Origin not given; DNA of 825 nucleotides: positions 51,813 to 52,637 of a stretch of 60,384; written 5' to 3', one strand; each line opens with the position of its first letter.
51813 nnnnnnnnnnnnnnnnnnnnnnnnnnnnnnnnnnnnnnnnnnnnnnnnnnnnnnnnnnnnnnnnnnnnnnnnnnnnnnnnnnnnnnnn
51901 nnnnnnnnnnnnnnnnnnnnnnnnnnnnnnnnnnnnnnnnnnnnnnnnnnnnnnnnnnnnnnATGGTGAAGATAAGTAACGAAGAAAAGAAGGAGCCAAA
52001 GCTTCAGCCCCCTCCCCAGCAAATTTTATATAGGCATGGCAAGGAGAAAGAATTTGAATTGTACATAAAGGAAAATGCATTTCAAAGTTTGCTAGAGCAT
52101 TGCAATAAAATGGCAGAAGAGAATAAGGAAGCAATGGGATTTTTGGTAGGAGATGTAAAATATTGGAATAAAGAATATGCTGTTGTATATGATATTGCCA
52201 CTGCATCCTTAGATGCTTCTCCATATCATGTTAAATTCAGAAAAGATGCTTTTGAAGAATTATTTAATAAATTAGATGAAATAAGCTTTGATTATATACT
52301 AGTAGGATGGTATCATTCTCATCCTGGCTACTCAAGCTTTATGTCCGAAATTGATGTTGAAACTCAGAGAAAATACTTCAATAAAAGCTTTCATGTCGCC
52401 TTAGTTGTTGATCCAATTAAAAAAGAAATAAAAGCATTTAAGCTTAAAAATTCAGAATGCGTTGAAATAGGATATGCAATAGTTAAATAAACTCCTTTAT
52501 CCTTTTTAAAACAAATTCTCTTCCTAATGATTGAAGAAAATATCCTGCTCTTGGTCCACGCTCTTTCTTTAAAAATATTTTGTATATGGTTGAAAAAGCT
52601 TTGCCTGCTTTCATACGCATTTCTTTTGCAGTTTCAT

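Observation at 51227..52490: Compact eukaryote-like ubiquitin / E2 / JAMM cassette in an archaeal thermophile: candidate minimal ubiquitylation system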

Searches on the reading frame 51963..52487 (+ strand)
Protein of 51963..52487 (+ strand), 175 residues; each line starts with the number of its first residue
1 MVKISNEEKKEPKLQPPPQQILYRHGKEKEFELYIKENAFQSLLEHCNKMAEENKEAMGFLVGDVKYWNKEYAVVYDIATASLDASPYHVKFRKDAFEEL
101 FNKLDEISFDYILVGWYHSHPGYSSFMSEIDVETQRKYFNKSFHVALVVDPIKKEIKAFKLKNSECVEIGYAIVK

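Call 3: search_protein_families(library=pfam, proteins=[window:51963-52487:+], max_evalue=1)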
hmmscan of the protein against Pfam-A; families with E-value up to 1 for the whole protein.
window:51963-52487:+ (175 aa): 3 families
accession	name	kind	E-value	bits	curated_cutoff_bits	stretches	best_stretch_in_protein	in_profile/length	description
PF01398.27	JAB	-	1.1e-13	51.4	22.5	1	34-138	7-111/117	JAB1/Mov34/MPN/PAD-1 ubiquitin protease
PF14464.11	Prok-JAB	-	6.8e-06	26.4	25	1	50-150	13-103/114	Prokaryotic homologs of the JAB domain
PF16459.11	Phage_TAC_13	-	0.12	13.2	28.8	1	16-59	13-58/98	Phage tail assembly chaperone, TAC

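Call 4: search_protein_families(library=ncbifam, proteins=[window:51963-52487:+], max_evalue=1)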
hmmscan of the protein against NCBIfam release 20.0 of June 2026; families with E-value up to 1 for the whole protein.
window:51963-52487:+ (175 aa): 3 families
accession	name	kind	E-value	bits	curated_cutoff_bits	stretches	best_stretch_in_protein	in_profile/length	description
NF041370.1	desamp_Halo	equivalog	3.8e-09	36.5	130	1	34-163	2-123/133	desampylase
NF058523.1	6A-MBL_cap2_3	equivalog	0.00044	18.9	320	1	21-137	533-649/665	anti-phage 6A-MBL system cap2_3 protein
NF010444.1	PRK13870.1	equivalog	0.069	12.6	250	0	71-107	36-72/234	autoinducer-binding transcriptional regulator TraR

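Call 5: search_protein_families(library=padloc, proteins=[window:51963-52487:+], max_evalue=1)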
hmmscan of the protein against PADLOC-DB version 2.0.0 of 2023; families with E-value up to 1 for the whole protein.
window:51963-52487:+ (175 aa): 16 families
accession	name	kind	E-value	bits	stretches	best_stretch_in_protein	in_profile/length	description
PDLC00890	JAB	-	1.6e-10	38.7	1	27-140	6-117/157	JAB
PDLC00896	JAB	-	7.1e-08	30.3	1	27-142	7-123/159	JAB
PDLC00894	JAB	-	7.8e-07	27.3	1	28-139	10-122/158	JAB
PDLC03846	BilC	-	8.5e-07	26.7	1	28-149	9-126/168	-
PDLC00887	JAB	-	1.1e-06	26.7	1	22-149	5-135/160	JAB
PDLC00909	JAB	-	3e-06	25.1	1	32-141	19-128/168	JAB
PDLC00902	JAB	-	5.6e-06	24.1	1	28-145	11-127/159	JAB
PDLC00891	JAB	-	1.1e-05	22.9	1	28-145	8-121/159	JAB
PDLC00901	JAB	-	9.7e-05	20.3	1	33-140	18-125/163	JAB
PDLC00889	JAB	-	0.00021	18.9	1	23-134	11-119/168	JAB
PDLC00907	JAB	-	0.00045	18.4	1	99-142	42-85/140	JAB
PDLC00905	JAB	-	0.0061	14.7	1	93-143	63-113/154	JAB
PDLC00899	JAB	-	0.0094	13.6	1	112-168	92-155/160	JAB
PDLC00906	JAB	-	0.015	13.4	1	94-142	65-113/179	JAB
PDLC00893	JAB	-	0.017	13.1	1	90-145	60-116/157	JAB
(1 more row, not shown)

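Call 12: search_solved_structures(query=window:51963-52487:+, max_evalue=0.01, show_alignments=2)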
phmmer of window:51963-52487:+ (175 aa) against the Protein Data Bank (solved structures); distinct sequences matched with E-value up to 0.01: 46.
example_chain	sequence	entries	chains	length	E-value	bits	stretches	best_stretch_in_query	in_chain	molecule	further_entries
4ocl_B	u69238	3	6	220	1.1e-12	51.9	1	32-154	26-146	26S proteasome regulatory subunit RPN11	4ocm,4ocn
5u4p_B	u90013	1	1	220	1.1e-12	51.9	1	32-154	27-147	26S proteasome regulatory subunit RPN11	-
5w83_B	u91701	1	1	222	1.1e-12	51.9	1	32-154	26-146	Ubiquitin carboxyl-terminal hydrolase RPN11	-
4owp_B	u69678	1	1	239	1.3e-12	51.7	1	32-154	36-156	26S proteasome regulatory subunit RPN11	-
4o8x_B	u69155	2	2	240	1.3e-12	51.7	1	32-154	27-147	26S proteasome regulatory subunit RPN11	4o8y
6fvt_V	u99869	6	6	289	1.8e-12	51.3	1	32-154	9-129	Ubiquitin carboxyl-terminal hydrolase RPN11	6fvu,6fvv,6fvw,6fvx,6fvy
3jck_G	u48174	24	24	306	1.8e-12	51.2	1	32-154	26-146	Ubiquitin carboxyl-terminal hydrolase RPN11 | 26S PROTEASOME REGULATORY SUBUNIT RPN11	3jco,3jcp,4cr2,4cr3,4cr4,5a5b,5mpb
6fjv_A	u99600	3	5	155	4.5e-12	50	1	53-153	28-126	26S proteasome regulatory subunit N11-like protein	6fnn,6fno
6fju_A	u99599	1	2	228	5.9e-12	49.6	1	44-153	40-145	26S proteasome regulatory subunit N11-like protein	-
8amz_V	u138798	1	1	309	7.6e-11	46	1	32-167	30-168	26S proteasome regulatory subunit RPN11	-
5vfp_c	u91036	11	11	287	2.6e-10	44.2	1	32-171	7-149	26S proteasome non-ATPase regulatory subunit 14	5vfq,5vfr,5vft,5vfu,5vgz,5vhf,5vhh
22mm_c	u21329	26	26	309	2.7e-10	44.2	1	32-171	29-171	26S proteasome non-ATPase regulatory subunit 14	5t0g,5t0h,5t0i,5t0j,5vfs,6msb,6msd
12bm_c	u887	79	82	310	2.7e-10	44.2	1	32-171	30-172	26S proteasome non-ATPase regulatory subunit 14 | Proteasome (Prosome, macropain) 26S subunit, non-ATPase, 14 | RPN11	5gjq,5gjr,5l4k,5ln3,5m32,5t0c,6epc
8usb_c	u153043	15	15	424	5.2e-10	43.2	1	32-171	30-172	26S proteasome non-ATPase regulatory subunit 14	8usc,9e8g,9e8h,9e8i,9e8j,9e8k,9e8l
9w39_c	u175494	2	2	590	1e-09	42.3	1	32-171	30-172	Ubiquitin C-terminal hydrolase PSMD14,Uncharacterized protein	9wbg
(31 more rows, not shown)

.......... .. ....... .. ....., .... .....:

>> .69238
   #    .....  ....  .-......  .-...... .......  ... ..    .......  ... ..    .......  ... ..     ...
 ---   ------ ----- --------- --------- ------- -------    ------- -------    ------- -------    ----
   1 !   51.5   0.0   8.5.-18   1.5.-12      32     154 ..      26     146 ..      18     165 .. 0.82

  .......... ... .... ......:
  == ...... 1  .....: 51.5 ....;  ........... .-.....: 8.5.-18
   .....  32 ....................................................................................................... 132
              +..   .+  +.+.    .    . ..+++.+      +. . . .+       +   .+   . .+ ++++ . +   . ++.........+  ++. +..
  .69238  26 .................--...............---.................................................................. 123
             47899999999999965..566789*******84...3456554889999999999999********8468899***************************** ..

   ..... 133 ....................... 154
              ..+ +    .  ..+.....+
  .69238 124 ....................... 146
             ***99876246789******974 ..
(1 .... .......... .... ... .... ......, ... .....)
